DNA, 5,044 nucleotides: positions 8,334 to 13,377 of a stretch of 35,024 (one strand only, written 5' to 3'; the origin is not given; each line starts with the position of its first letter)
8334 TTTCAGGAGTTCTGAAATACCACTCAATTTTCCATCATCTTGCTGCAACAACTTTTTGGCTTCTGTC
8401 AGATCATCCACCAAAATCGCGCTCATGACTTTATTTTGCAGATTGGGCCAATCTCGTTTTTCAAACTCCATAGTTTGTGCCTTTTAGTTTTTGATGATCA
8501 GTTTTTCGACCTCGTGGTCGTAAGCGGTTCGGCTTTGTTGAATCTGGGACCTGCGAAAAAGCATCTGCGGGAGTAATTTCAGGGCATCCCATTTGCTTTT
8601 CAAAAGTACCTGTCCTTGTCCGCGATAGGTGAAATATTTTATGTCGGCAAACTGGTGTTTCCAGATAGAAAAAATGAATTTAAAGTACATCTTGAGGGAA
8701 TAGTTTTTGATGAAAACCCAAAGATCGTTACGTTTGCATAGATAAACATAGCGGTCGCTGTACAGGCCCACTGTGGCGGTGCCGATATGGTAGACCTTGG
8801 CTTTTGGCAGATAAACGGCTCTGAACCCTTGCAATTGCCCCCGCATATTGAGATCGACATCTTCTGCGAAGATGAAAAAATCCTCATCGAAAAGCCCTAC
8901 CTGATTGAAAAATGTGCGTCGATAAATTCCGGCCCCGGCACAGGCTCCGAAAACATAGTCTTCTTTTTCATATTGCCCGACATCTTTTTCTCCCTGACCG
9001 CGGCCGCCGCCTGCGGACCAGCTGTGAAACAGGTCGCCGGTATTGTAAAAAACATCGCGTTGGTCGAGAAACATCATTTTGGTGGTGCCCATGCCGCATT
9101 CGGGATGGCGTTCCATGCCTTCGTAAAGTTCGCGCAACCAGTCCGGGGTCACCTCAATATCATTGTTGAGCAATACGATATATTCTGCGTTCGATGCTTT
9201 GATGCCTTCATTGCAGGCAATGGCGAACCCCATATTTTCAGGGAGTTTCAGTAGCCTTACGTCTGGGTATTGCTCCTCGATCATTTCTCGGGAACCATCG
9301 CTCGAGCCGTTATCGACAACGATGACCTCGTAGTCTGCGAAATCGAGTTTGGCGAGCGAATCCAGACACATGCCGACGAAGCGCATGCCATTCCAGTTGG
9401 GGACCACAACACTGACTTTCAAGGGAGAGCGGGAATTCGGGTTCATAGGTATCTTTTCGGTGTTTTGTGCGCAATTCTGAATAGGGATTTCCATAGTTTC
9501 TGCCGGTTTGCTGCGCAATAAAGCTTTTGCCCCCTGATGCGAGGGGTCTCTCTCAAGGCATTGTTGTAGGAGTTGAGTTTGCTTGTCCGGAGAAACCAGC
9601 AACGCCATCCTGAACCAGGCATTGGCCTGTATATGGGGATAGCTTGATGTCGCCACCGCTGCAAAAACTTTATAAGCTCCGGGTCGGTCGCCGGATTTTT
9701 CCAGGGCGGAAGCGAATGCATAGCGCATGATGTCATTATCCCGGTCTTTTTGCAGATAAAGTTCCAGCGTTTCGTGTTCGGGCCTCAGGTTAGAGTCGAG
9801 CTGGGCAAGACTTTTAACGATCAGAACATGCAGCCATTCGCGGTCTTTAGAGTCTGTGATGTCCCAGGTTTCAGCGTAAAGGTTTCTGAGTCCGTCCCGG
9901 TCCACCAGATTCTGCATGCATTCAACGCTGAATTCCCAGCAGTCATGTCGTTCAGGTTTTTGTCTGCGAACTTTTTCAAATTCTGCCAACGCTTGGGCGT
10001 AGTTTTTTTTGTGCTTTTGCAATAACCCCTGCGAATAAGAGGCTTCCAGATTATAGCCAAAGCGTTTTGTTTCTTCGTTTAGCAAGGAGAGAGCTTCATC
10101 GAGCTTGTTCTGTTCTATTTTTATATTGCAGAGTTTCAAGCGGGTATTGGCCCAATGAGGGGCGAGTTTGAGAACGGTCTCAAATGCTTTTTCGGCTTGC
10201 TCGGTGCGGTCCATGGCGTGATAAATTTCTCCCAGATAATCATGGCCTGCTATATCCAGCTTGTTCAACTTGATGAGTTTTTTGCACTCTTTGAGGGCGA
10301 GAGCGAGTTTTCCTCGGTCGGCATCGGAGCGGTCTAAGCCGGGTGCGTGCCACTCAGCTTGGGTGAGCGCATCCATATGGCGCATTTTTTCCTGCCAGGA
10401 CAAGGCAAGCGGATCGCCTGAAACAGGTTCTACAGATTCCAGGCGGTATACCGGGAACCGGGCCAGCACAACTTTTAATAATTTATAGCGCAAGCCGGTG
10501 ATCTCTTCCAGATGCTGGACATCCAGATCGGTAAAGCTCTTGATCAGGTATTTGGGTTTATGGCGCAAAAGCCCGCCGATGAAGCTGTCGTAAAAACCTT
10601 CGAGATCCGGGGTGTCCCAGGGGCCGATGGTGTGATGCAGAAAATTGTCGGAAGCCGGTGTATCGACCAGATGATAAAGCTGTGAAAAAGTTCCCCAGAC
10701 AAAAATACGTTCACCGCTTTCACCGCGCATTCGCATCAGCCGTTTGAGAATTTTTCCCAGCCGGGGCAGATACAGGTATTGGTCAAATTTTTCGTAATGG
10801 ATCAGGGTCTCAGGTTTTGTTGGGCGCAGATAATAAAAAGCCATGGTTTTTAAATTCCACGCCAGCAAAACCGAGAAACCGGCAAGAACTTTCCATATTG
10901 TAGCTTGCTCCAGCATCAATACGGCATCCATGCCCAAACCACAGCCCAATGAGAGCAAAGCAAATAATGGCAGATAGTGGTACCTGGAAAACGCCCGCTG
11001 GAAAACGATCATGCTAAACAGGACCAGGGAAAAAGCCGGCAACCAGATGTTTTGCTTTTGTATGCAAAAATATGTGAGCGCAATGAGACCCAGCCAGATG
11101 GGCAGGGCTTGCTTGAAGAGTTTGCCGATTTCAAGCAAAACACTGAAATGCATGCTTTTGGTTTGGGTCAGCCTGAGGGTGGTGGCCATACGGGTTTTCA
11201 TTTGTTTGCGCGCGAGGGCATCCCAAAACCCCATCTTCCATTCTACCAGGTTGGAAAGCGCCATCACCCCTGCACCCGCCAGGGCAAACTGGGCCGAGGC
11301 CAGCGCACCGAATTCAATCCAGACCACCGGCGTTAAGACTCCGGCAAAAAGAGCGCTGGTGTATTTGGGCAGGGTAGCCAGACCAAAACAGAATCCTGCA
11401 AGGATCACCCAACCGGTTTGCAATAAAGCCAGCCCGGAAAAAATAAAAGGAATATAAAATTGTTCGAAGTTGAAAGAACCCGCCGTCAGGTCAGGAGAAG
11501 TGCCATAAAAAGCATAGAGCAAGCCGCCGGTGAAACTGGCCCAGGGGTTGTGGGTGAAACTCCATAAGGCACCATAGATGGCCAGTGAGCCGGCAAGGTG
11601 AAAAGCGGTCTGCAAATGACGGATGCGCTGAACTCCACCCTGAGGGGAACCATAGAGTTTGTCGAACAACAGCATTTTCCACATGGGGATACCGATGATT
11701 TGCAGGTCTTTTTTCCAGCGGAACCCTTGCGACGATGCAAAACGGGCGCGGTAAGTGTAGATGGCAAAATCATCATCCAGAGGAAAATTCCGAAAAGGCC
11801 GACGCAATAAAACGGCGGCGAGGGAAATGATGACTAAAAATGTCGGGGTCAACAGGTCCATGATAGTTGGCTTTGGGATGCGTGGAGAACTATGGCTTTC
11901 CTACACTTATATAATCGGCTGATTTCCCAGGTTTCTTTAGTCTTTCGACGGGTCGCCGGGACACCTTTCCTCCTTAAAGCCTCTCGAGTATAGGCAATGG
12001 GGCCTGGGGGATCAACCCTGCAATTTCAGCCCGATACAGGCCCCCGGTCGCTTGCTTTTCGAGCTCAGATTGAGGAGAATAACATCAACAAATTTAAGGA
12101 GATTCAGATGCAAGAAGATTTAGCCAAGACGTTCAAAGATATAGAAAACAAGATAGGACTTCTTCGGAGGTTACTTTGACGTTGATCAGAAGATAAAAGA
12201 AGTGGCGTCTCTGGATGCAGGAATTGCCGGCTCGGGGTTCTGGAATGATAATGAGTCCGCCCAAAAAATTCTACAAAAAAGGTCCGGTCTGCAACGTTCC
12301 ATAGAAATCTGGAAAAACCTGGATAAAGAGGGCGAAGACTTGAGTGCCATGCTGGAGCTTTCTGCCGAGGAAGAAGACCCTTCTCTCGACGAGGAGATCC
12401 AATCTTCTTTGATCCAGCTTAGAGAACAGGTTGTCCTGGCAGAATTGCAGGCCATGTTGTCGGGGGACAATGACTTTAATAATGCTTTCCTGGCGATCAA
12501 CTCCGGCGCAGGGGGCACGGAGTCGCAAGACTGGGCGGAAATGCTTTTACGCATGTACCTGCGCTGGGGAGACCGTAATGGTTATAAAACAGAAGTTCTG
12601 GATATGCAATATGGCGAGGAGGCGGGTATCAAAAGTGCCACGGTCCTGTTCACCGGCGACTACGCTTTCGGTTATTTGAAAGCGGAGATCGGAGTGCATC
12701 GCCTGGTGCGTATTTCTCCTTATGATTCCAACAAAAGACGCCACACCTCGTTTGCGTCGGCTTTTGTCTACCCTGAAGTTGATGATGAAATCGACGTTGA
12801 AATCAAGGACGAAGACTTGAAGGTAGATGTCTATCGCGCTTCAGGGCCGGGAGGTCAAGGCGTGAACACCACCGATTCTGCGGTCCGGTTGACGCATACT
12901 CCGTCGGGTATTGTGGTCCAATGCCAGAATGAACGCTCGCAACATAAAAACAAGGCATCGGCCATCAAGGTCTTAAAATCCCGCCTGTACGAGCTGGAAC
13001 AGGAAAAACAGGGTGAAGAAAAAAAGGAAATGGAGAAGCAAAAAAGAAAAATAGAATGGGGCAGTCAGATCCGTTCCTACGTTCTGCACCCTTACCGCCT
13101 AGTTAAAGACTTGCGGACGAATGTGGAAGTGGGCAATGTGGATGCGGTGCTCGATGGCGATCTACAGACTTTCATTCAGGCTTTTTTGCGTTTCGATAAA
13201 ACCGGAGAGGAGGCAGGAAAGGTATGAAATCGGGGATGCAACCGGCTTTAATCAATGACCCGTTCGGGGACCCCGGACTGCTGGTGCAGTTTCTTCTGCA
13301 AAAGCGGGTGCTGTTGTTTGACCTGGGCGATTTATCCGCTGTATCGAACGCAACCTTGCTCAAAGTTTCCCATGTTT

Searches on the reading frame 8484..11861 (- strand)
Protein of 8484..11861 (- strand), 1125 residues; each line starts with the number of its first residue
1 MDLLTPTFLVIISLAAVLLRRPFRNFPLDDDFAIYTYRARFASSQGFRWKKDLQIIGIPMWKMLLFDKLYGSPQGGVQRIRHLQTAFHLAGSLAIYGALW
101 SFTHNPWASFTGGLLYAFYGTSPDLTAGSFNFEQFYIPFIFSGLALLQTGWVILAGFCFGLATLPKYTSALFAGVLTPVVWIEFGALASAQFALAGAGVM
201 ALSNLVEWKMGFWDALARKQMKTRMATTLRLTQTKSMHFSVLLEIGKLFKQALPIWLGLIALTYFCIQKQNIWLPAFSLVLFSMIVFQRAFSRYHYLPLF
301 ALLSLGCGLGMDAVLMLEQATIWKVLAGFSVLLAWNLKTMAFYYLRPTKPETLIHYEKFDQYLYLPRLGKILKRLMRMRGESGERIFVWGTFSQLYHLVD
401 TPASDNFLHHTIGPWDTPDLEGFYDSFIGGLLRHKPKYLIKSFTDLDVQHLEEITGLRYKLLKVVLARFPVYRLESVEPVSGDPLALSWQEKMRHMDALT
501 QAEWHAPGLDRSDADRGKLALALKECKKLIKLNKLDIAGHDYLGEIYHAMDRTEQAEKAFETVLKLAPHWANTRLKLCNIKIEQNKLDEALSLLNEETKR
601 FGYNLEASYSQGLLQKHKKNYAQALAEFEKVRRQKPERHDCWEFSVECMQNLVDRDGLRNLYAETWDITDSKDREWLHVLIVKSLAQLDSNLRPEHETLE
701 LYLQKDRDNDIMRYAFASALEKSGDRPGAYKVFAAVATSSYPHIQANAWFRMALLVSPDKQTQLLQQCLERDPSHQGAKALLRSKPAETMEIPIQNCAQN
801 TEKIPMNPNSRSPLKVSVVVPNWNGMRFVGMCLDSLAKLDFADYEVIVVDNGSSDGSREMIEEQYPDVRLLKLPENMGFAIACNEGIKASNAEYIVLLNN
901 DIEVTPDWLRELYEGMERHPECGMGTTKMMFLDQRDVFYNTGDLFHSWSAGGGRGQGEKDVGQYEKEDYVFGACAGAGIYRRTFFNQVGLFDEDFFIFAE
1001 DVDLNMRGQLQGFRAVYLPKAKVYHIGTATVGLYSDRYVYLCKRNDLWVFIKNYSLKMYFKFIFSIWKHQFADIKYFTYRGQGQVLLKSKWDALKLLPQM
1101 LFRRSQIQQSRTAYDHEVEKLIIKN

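Call 8: search_protein_families(library=pfam, proteins=[window:8484-11861:-], max_evalue=0.001)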
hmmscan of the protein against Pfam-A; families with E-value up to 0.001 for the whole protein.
window:8484-11861:- (1125 aa): 13 families
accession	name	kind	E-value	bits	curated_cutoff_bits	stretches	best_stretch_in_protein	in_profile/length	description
PF00535.33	Glycos_transf_2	-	1.5e-27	97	23.3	1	817-921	1-108/168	Glycosyl transferase family 2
PF13641.12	Glyco_tranf_2_3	-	7.3e-18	65.9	27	1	816-1033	3-219/230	Glycosyltransferase like family 2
PF14559.12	TPR_19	-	6.1e-11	42.9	25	1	549-595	3-49/68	Tetratricopeptide repeat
PF13632.12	Glyco_trans_2_3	-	1.4e-09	38.5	27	1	894-1043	1-144/198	Glycosyl transferase family group 2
PF07719.23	TPR_2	-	2e-07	31.1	27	1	539-569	3-33/34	Tetratricopeptide repeat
PF23914.1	TPR_CcmH_CycH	-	2.2e-07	31.3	42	1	488-637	4-153/158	Cytochrome c-type biogenesis protein H TPR domain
PF13428.12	TPR_14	-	2.4e-06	28.1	23.5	0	540-578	4-42/44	Tetratricopeptide repeat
PF13432.12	TPR_16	-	4e-05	24.4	32.7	0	581-637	7-63/65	Tetratricopeptide repeat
PF25064.1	ARM_TT21_5th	-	6e-05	23.8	27.8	1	550-635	14-102/117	TT21 fifth ARM repeats domain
PF13181.12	TPR_8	-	7.9e-05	23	25.7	0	543-568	7-32/34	Tetratricopeptide repeat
PF13424.12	TPR_12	-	0.00012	22.7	30.1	0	542-596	8-70/77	Tetratricopeptide repeat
PF13174.12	TPR_6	-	0.00014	22.7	26.3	0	542-568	5-31/33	Tetratricopeptide repeat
PF24575.1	TPR_Slam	-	0.00059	20.7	35.2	0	608-638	50-80/104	Surface lipoprotein assembly modifier, N-terminal TPR repeats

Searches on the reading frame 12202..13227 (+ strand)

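Call 8: search_protein_families(library=pfam, proteins=[window:12202-13227:+], max_evalue=0.001)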
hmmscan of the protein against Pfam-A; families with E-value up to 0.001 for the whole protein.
window:12202-13227:+ (341 aa): 2 families
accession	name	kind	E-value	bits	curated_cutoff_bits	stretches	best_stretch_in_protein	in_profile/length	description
PF03462.23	PCRF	-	9.8e-54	182.5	24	1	3-186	7-193/194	PCRF domain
PF00472.26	RF-1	-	4.2e-44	149.6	35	1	195-305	1-116/116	RF-1 domain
